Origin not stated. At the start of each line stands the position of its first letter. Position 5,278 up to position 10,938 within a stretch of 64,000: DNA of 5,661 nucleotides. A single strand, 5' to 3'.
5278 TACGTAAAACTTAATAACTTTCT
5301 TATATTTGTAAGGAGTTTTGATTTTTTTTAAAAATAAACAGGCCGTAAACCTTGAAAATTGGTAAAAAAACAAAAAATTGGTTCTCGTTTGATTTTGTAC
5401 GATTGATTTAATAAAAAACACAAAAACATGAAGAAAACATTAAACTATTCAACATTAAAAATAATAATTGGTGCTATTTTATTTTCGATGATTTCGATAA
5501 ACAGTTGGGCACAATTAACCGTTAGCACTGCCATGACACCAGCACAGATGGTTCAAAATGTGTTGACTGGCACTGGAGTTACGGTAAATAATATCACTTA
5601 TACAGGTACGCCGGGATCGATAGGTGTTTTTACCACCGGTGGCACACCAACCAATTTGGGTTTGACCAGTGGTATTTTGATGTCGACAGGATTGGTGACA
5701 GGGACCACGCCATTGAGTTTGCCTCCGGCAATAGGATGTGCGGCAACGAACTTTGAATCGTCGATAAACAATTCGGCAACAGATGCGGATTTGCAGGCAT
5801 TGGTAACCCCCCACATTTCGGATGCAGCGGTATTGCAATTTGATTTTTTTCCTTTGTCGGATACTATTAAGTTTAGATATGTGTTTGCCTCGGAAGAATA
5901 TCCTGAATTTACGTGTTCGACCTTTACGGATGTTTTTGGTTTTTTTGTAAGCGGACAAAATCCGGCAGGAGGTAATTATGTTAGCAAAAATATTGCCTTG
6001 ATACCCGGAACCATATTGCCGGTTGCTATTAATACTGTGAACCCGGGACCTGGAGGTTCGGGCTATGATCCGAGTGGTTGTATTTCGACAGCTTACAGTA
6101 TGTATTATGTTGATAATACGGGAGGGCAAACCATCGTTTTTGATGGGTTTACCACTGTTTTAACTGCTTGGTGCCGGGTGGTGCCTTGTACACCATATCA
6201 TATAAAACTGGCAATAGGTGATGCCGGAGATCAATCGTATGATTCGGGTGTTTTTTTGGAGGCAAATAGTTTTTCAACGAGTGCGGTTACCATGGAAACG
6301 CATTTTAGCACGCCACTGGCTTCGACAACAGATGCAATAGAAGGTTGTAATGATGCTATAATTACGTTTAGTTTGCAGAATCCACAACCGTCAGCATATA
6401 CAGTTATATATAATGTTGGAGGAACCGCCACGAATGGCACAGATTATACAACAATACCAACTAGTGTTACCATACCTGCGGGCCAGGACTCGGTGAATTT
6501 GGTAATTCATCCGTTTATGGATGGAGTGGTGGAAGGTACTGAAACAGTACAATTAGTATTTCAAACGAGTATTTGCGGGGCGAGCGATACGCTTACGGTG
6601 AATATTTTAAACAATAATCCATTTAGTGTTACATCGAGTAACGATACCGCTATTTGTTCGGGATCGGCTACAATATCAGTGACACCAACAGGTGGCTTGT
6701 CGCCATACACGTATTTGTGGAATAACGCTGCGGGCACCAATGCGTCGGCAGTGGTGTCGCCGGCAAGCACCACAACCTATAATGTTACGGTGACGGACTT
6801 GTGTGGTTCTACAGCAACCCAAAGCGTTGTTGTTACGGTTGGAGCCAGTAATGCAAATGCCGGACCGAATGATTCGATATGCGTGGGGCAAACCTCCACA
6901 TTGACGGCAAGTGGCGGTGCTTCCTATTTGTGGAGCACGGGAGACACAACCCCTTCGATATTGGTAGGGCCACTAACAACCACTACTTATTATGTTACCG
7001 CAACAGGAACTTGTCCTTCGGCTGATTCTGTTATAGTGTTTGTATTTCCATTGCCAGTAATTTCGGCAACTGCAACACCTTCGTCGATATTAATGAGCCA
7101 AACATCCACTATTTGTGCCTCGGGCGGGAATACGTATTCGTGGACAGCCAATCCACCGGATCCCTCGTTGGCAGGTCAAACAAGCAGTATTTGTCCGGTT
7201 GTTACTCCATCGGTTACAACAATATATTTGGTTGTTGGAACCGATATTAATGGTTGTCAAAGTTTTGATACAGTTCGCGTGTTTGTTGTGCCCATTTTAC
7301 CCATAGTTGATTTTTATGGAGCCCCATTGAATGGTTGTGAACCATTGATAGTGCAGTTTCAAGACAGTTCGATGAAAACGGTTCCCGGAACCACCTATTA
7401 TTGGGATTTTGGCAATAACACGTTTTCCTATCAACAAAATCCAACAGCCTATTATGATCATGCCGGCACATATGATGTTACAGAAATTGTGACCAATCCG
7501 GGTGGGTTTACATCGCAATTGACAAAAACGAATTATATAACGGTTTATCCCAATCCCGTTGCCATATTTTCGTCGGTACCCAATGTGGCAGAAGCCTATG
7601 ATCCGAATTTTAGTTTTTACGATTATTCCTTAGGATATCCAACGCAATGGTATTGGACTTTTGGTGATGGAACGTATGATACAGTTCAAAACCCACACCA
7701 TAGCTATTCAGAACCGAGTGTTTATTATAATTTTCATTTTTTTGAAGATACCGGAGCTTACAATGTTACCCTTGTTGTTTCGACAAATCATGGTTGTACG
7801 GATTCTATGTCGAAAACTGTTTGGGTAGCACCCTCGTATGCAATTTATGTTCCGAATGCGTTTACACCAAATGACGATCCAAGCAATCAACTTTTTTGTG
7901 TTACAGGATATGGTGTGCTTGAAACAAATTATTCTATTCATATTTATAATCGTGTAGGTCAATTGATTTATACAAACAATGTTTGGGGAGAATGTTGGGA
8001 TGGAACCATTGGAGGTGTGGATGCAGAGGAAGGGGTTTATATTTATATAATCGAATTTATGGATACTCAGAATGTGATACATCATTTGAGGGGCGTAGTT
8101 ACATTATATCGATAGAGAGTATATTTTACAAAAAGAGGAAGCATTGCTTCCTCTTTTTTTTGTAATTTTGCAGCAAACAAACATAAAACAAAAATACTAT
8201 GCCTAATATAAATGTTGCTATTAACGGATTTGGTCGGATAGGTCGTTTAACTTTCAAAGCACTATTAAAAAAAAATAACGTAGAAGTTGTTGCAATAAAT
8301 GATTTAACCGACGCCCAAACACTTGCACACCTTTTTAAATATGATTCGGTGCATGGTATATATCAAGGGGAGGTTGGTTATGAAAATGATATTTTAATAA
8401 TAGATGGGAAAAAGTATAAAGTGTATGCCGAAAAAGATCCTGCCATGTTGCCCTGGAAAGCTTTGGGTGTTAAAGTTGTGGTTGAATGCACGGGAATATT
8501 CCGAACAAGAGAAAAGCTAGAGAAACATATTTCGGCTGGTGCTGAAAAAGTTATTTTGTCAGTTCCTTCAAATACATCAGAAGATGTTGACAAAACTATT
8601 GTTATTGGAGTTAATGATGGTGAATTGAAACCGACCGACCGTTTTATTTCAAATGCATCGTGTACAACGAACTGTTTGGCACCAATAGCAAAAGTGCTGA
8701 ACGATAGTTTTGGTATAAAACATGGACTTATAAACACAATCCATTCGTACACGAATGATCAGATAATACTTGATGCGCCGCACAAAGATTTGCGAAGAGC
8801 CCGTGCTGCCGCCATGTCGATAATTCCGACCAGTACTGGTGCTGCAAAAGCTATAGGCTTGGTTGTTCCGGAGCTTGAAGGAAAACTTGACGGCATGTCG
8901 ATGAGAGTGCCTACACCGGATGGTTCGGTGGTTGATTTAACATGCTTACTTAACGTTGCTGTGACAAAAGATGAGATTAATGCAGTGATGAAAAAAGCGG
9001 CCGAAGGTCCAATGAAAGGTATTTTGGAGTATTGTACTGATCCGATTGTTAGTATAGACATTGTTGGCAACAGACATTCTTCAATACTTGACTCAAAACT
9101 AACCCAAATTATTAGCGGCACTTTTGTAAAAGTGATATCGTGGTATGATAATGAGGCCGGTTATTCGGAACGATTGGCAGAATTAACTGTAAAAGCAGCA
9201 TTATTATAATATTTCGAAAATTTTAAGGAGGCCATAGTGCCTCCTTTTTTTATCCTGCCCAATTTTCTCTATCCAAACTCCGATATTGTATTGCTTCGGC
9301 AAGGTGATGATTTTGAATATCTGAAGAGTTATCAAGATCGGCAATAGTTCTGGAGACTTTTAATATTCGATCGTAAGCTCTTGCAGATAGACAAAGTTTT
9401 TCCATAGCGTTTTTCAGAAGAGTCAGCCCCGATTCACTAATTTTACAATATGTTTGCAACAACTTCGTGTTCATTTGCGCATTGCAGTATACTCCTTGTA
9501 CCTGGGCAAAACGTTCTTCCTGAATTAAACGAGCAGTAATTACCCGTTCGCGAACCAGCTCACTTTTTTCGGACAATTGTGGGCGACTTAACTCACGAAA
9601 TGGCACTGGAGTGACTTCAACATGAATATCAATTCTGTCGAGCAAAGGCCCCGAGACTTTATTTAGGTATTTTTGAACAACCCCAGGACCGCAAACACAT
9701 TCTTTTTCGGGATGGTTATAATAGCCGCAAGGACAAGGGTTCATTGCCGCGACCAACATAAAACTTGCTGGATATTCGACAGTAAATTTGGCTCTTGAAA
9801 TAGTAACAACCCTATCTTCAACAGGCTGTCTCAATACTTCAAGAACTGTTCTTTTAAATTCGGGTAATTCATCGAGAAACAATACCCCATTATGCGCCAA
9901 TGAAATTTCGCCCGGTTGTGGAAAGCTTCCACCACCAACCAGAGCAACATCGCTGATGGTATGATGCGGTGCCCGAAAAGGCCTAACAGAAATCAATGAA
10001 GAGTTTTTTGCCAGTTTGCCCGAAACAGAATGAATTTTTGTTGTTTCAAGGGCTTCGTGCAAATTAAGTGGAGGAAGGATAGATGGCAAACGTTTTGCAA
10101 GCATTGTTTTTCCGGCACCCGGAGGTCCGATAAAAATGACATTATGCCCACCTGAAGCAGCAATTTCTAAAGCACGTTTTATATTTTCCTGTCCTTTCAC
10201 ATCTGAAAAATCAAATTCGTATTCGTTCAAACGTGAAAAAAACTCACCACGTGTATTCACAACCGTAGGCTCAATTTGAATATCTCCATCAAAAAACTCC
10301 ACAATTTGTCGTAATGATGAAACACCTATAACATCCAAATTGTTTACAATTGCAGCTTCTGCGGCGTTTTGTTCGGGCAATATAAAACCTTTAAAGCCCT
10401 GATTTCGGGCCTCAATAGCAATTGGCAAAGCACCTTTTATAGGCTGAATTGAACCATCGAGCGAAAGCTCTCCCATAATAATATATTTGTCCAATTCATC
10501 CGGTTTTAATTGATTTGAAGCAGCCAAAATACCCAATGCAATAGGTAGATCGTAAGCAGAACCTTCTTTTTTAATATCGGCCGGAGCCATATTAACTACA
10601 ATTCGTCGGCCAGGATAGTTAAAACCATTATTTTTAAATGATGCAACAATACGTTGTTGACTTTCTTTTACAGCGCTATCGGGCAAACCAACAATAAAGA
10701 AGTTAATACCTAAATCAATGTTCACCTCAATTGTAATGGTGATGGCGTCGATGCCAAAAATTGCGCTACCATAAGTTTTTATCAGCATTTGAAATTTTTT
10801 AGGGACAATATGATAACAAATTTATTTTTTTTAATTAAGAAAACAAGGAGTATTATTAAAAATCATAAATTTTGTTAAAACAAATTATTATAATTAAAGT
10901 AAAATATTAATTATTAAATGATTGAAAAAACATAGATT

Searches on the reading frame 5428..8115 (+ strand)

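Call 42: search_protein_families(library=pfam, proteins=[window:5428-8115:+], max_evalue=0.001)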
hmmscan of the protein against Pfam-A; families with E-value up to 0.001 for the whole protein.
window:5428-8115:+ (895 aa): 4 families
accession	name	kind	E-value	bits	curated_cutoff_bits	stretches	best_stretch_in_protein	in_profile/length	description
PF18911.6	PKD_4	-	3e-19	69.3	27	2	625-706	4-85/85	PKD domain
PF13585.12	CHU_C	-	6.6e-16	58.6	27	1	807-882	2-77/86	CHU_C Type IX secretion signal domain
PF00801.26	PKD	-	2.4e-07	31.1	23.5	1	651-698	26-75/80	PKD domain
PF03160.20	Calx-beta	-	0.001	19.5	27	0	329-381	45-97/119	Calx-beta domain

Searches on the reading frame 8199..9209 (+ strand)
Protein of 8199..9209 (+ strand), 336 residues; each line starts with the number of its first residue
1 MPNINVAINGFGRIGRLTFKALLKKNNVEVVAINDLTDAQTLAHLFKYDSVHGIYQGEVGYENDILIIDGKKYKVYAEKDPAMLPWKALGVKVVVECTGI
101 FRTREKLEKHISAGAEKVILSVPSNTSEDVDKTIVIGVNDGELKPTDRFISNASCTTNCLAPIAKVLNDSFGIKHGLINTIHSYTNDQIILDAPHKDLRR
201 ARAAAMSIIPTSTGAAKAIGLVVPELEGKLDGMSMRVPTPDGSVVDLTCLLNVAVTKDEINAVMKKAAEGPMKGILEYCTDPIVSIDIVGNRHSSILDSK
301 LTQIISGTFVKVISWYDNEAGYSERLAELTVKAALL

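Call 42: search_protein_families(library=pfam, proteins=[window:8199-9209:+], max_evalue=0.001)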
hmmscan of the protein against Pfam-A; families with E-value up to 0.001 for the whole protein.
window:8199-9209:+ (336 aa): 3 families
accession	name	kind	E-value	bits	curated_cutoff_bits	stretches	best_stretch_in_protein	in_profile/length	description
PF02800.25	Gp_dh_C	-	9.6e-68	227.2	24.4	1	160-316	1-158/158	Glyceraldehyde 3-phosphate dehydrogenase, C-terminal domain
PF00044.30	Gp_dh_N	-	7.8e-41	138.9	31.7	1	4-103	1-100/101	Glyceraldehyde 3-phosphate dehydrogenase, NAD binding domain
PF03447.22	NAD_binding_3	-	0.0002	22.5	24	0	10-129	1-97/116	Homoserine dehydrogenase, NAD binding domain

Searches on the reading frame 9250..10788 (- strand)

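Call 42: search_protein_families(library=pfam, proteins=[window:9250-10788:-], max_evalue=0.001)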
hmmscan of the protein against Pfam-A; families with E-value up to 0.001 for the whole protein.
window:9250-10788:- (512 aa): 7 families
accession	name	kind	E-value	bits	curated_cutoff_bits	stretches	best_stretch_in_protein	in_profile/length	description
PF01078.27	Mg_chelatase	-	1.9e-97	325.1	20.3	1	193-397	1-204/207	Magnesium chelatase, subunit ChlI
PF13541.12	ChlI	-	1.2e-45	154.8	27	1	20-141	1-121/121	Subunit ChlI of Mg-chelatase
PF13335.12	Mg_chelatase_C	-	2.6e-33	114.9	26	1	407-503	2-94/94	Magnesium chelatase, subunit ChlI C-terminal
PF07728.20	AAA_5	-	2.4e-09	37.8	22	1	216-353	1-125/139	AAA domain (dynein-related subfamily)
PF00493.29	MCM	-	2.1e-07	30.7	23.3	1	291-359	113-180/224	MCM P-loop domain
PF05496.18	RuvB_N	-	1.9e-05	24.9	27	0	194-232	6-51/159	Holliday junction DNA helicase RuvB P-loop domain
PF00158.32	Sigma54_activat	-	0.00017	21.7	20.2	0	202-327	10-121/168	Sigma-54 interaction domain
